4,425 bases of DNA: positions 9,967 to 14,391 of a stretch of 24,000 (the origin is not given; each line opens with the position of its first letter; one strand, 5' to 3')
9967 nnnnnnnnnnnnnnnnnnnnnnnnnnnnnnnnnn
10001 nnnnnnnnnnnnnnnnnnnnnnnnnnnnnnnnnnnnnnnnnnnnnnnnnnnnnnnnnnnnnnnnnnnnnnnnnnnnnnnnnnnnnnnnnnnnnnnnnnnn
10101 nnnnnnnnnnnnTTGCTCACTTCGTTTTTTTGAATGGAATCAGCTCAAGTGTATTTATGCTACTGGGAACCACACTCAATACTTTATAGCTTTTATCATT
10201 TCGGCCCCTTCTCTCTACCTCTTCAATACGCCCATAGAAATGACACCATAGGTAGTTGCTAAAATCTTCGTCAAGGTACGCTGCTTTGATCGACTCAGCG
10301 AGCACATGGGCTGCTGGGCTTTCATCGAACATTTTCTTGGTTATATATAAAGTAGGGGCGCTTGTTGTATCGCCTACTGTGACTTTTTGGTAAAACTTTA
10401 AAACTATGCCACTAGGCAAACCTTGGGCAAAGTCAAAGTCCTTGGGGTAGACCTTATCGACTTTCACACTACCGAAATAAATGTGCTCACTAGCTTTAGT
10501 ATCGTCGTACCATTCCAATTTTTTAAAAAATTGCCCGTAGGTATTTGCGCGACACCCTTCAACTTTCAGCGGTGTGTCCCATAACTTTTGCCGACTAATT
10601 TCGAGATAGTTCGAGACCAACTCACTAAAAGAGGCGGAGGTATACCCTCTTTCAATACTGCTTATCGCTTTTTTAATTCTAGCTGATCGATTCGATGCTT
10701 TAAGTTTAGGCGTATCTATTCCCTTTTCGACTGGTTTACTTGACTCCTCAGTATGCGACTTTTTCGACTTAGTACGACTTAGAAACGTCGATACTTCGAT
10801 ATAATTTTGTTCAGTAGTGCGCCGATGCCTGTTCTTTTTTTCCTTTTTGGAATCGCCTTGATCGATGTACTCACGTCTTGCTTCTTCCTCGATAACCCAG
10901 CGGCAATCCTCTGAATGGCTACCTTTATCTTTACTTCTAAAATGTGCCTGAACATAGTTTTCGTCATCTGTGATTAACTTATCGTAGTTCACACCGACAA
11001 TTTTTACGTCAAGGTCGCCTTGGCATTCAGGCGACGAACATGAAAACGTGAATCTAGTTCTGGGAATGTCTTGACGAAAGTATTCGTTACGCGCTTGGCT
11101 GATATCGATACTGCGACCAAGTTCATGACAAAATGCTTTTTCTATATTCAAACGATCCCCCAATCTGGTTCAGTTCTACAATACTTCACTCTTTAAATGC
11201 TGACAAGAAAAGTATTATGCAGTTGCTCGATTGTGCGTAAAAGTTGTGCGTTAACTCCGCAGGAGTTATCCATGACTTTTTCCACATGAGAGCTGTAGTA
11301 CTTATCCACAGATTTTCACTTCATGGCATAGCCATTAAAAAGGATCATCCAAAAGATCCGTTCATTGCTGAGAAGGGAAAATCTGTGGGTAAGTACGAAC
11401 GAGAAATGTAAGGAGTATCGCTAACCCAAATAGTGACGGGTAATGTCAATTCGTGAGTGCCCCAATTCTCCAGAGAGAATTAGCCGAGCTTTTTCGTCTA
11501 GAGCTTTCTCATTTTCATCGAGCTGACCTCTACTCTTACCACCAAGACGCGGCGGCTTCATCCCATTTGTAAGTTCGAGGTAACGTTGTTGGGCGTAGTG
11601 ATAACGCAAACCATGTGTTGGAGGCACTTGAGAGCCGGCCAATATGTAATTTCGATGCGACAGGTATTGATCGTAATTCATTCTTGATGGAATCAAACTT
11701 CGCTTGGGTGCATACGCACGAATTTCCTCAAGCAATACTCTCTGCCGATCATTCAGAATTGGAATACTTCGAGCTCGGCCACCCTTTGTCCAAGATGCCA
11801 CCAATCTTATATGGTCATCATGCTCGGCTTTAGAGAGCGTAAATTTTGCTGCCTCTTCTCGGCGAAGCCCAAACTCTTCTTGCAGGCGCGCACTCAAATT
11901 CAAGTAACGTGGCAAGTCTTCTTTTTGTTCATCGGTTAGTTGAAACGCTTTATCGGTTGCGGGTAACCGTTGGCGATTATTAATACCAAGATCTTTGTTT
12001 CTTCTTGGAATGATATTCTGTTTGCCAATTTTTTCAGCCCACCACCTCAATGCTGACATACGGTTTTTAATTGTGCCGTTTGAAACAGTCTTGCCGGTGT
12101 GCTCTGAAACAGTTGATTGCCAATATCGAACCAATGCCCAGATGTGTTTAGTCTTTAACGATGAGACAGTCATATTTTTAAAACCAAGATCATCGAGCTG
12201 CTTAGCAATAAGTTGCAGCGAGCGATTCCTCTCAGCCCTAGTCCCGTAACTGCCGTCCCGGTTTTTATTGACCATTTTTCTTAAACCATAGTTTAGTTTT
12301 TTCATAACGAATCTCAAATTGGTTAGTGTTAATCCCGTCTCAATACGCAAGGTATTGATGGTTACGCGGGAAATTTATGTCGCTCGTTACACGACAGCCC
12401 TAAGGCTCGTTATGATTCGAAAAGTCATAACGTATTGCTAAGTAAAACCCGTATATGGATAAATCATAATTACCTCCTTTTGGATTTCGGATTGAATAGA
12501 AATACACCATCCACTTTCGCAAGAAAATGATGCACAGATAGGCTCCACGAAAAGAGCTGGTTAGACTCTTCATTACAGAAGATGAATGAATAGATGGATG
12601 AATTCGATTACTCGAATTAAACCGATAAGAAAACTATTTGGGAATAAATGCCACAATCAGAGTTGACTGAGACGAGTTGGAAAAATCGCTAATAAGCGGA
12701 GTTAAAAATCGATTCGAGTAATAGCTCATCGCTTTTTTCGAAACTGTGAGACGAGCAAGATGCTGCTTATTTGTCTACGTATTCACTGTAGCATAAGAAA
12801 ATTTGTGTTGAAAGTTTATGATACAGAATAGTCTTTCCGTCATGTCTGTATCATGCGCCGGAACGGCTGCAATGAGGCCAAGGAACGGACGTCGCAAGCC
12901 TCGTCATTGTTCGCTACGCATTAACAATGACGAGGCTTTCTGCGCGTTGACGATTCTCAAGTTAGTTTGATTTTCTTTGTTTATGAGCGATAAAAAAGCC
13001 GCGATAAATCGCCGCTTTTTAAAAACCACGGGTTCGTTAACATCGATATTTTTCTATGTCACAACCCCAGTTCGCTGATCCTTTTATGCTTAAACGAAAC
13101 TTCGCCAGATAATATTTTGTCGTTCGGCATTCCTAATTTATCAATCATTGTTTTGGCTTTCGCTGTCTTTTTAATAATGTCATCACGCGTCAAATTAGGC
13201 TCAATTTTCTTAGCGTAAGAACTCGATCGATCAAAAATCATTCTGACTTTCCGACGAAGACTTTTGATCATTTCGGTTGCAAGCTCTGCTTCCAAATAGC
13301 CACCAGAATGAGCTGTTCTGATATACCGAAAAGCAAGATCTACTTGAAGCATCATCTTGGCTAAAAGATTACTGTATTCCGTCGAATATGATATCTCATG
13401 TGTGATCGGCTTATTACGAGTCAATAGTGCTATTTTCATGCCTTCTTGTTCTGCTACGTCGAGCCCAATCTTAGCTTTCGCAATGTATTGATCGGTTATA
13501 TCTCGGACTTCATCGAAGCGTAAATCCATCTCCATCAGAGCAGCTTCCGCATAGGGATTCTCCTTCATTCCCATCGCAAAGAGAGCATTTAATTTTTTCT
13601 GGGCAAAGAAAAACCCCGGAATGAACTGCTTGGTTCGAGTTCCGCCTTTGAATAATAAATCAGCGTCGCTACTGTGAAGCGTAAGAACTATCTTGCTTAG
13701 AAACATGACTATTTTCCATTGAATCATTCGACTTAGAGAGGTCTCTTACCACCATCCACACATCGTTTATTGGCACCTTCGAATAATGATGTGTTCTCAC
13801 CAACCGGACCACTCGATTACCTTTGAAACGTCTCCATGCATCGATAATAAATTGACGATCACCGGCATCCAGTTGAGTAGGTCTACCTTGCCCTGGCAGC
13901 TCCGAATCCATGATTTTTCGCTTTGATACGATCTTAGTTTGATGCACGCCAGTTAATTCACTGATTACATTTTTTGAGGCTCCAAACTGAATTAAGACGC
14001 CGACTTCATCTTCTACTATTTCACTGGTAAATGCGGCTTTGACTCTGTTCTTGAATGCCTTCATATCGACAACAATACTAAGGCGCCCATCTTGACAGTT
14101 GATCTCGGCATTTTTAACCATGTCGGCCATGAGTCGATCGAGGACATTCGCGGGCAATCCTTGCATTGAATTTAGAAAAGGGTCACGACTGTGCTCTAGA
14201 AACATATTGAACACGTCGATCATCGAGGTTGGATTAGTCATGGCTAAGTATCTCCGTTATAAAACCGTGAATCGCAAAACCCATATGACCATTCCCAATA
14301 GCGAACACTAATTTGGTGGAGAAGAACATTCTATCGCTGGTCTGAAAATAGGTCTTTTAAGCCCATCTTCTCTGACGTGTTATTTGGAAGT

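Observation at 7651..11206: Three-gene operon: unknown Zn-ribbon protein + N-terminally extended ABC ATPase + HNH nuclease (Septu-like core with unexplained extra parts)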

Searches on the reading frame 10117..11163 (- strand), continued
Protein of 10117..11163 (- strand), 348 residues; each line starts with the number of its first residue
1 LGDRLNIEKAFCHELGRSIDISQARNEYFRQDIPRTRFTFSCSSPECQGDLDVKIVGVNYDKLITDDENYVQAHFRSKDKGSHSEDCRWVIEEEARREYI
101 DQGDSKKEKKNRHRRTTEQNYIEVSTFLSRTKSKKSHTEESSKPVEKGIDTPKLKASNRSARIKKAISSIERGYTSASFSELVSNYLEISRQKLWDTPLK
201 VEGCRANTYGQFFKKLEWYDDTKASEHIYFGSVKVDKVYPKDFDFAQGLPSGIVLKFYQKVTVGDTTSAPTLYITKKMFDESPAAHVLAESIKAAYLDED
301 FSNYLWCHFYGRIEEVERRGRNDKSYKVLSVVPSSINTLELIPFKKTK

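Call 104: search_dna_similar(query=P0134, collection=plasmids, mode=protein, max_evalue=0.00001, max_rows=25, rows=spread)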
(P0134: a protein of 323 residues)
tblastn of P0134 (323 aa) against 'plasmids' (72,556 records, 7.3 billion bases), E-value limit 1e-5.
Records with a match: 30; places in all: 30; records where one place covers at least 80% of the query: 6.
Best place of each record, by identity: <60% 30.
By first word of the organism name: Vibrio 23; Providencia 5; Rhizobium 1; Beijerinckia 1.
By predicted mobility (MOB-suite, as given by PLSDB): mobilizable 23; non-mobilizable 6; conjugative 1.
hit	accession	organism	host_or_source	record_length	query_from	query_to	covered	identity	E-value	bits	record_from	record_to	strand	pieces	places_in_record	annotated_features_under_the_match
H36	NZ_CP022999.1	Rhizobium sp. 11515TR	Cell culture,agricultural soil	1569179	1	323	100%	28.3%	6e-15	83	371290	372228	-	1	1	none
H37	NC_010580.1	Beijerinckia indica subsp. indica ATCC 9039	-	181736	1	322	100%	26.9%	3e-18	93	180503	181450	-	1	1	hypothetical protein (x2)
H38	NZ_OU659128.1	Providencia alcalifaciens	Canis lupus familiaris,intestine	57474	6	320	98%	25.5%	7e-9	64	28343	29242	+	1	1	hypothetical protein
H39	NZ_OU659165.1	Providencia alcalifaciens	Canis lupus familiaris,intestine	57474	6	320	98%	25.5%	7e-9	64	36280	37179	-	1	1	hypothetical protein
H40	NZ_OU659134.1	Providencia alcalifaciens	Canis lupus familiaris,intestine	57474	6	320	98%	25.5%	7e-9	64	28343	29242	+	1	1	hypothetical protein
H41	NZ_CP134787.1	Vibrio vulnificus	Anguilla bicolor,cell culture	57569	1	122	38%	38.3%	3e-11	72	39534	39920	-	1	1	hypothetical protein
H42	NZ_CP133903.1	Vibrio parahaemolyticus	Penaeus vannamei,Diseased shrimp,shrimp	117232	6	157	47%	29.4%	1e-8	64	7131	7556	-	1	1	hypothetical protein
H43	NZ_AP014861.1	Vibrio parahaemolyticus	-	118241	6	157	47%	29.4%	1e-8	64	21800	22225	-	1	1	hypothetical protein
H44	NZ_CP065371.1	Vibrio parahaemolyticus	Penaeus vannamei (Whiteleg shrimp)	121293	6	157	47%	29.4%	1e-8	64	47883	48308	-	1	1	hypothetical protein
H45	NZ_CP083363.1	Vibrio parahaemolyticus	Penaeus vannamei (Whiteleg shrimp)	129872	6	157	47%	29.4%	1e-8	64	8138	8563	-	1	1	hypothetical protein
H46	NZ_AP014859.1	Vibrio parahaemolyticus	Penaeus vannamei,hepatopancrease of ...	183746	6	157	47%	29.4%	1e-8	64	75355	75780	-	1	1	hypothetical protein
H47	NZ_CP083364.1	Vibrio parahaemolyticus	Penaeus vannamei (Whiteleg shrimp)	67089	6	86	25%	36.6%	9e-6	55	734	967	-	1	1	none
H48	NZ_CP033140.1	Vibrio owensii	Penaeus vannamei,hepatopancrease,shrimp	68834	6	86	25%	36.6%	9e-6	55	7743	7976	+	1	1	hypothetical protein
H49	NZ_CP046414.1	Vibrio parahaemolyticus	Penaeus vannamei,Single cell ...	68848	6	86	25%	36.6%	9e-6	55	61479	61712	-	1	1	hypothetical protein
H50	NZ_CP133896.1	Vibrio parahaemolyticus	Penaeus vannamei,Diseased shrimp,Shrimp ...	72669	6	86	25%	36.6%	9e-6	55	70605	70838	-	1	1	hypothetical protein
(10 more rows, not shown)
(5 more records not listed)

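Call 105: get_annotated_region(hit=H37, flank=6000)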
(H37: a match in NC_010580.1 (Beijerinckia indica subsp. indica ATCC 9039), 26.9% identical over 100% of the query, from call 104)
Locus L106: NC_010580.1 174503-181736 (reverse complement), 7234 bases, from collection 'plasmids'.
description: Beijerinckia indica subsp. indica ATCC 9039 plasmid pBIND01, complete sequence
organism: Beijerinckia indica subsp. indica ATCC 9039 (NCBI taxid 395963)
taxonomy: Bacteria; Pseudomonadota; Alphaproteobacteria; Hyphomicrobiales; Beijerinckiaceae; Beijerinckia; Beijerinckia indica; Beijerinckia indica subsp. indica ATCC 9039
host: -; source: -; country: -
typing (MOB-suite, as given by PLSDB): conjugative; replicon rep_cluster_2043; relaxase MOBF; mating-pair formation MPF_I
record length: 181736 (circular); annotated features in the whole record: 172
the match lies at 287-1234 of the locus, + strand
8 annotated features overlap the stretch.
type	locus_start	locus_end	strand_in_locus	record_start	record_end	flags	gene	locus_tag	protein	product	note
CDS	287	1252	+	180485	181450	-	-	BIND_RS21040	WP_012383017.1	hypothetical protein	-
CDS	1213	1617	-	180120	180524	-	-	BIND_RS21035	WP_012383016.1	hypothetical protein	-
CDS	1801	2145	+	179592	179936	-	-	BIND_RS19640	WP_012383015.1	HU family DNA-binding protein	GO:0030261 - chromosome condensation [Evidence IEA]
CDS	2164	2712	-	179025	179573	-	-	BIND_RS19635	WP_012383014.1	hypothetical protein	-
CDS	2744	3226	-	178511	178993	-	-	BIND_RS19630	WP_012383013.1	DUF2726 domain-containing protein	-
CDS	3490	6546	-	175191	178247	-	-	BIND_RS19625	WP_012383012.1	secretion protein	-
CDS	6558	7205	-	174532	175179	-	-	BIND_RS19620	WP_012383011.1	hypothetical protein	-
CDS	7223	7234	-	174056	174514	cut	-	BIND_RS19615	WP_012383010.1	hypothetical protein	-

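Call 106: get_annotated_region(hit=H36, flank=6000)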
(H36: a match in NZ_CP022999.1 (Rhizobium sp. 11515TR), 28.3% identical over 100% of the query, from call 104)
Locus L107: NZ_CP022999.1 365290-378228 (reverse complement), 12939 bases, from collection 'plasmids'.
description: Rhizobium sp. 11515TR strain 10195 plasmid p11515TR-A, complete sequence
organism: Rhizobium sp. 11515TR (NCBI taxid 2028343)
taxonomy: Bacteria; Pseudomonadota; Alphaproteobacteria; Hyphomicrobiales; Rhizobiaceae; Rhizobium; Rhizobium sp. 11515TR
host: -; source: Cell culture,agricultural soil; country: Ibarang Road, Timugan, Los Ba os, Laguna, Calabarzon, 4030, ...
typing (MOB-suite, as given by PLSDB): non-mobilizable
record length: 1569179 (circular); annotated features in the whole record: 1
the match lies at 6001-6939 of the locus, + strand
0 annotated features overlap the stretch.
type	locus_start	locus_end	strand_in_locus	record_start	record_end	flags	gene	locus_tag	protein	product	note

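Call 107: get_annotated_region(hit=H5, flank=6000)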
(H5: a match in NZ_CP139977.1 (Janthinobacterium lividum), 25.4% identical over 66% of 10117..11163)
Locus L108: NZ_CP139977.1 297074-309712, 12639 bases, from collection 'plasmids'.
description: Janthinobacterium lividum strain HAMBI_1919 plasmid unnamed, complete sequence
organism: Janthinobacterium lividum (NCBI taxid 29581)
taxonomy: Bacteria; Pseudomonadota; Betaproteobacteria; Burkholderiales; Oxalobacteraceae; Janthinobacterium; Janthinobacterium lividum
host: -; source: -; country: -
typing (MOB-suite, as given by PLSDB): non-mobilizable
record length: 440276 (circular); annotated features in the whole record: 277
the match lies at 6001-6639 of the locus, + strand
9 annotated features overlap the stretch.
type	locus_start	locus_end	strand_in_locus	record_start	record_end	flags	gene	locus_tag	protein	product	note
CDS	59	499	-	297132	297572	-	-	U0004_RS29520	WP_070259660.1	helix-turn-helix transcriptional regulator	-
CDS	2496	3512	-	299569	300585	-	-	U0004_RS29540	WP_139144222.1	hypothetical protein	-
CDS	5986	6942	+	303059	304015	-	-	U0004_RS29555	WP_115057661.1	hypothetical protein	-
CDS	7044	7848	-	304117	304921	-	-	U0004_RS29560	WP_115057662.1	IS5 family transposase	-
CDS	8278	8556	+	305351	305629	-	-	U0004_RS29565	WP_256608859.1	helix-turn-helix domain-containing protein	-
CDS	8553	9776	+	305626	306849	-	-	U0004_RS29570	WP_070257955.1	type II toxin-antitoxin system HipA family toxin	-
CDS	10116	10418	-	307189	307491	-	-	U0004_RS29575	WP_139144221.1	hypothetical protein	-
CDS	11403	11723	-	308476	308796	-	-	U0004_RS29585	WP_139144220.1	hypothetical protein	-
CDS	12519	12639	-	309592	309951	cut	-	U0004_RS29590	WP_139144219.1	hypothetical protein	-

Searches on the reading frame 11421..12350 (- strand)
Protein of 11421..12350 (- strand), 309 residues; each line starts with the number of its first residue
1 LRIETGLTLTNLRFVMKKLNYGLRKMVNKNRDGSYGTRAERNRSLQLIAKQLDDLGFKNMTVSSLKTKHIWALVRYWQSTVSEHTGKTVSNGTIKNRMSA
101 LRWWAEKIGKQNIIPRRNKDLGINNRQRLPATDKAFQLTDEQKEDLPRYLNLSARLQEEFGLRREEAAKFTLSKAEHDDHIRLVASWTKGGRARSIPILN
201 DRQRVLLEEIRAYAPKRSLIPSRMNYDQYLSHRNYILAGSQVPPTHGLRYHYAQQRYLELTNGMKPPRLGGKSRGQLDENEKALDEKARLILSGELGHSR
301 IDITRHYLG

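Call 16: search_protein_families(library=pfam, proteins=[window:11421-12350:-], max_evalue=0.01)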
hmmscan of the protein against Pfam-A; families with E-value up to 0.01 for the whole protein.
window:11421-12350:- (309 aa): 2 families
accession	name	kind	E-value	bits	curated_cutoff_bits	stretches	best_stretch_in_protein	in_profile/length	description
PF12834.13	Phage_int_SAM_2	-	6.2e-15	56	22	1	16-112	1-89/91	Phage integrase, N-terminal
PF12835.12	Integrase_1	-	8e-09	36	23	1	132-254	15-148/149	Integrase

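Call 63: search_protein_families(library=ncbifam, proteins=[window:11421-12350:-], max_evalue=0.001)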
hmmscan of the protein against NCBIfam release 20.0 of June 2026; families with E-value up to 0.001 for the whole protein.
window:11421-12350:- (309 aa): 0 families

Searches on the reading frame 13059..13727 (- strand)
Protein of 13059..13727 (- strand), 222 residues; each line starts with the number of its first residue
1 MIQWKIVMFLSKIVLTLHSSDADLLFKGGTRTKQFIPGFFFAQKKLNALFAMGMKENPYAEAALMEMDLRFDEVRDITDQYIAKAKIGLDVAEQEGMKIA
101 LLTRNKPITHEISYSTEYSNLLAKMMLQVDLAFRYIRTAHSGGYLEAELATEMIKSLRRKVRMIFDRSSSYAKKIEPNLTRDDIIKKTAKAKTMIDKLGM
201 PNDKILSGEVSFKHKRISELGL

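Call 16: search_protein_families(library=pfam, proteins=[window:13059-13727:-], max_evalue=0.01)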
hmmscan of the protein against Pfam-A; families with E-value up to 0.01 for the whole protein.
window:13059-13727:- (222 aa): 1 family
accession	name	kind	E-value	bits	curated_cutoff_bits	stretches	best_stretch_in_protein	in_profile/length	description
PF08900.16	AcaB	-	1e-23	84.7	27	1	11-211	7-207/215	Transcriptional regulator AcaB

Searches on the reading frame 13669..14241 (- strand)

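Call 16: search_protein_families(library=pfam, proteins=[window:13669-14241:-], max_evalue=0.01)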
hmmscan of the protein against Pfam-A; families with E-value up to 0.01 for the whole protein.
window:13669-14241:- (190 aa): 1 family
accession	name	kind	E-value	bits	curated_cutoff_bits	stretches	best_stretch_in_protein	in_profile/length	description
PF11198.13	DUF2857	-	1.2e-07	32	36.8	1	53-170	51-173/174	Protein of unknown function (DUF2857)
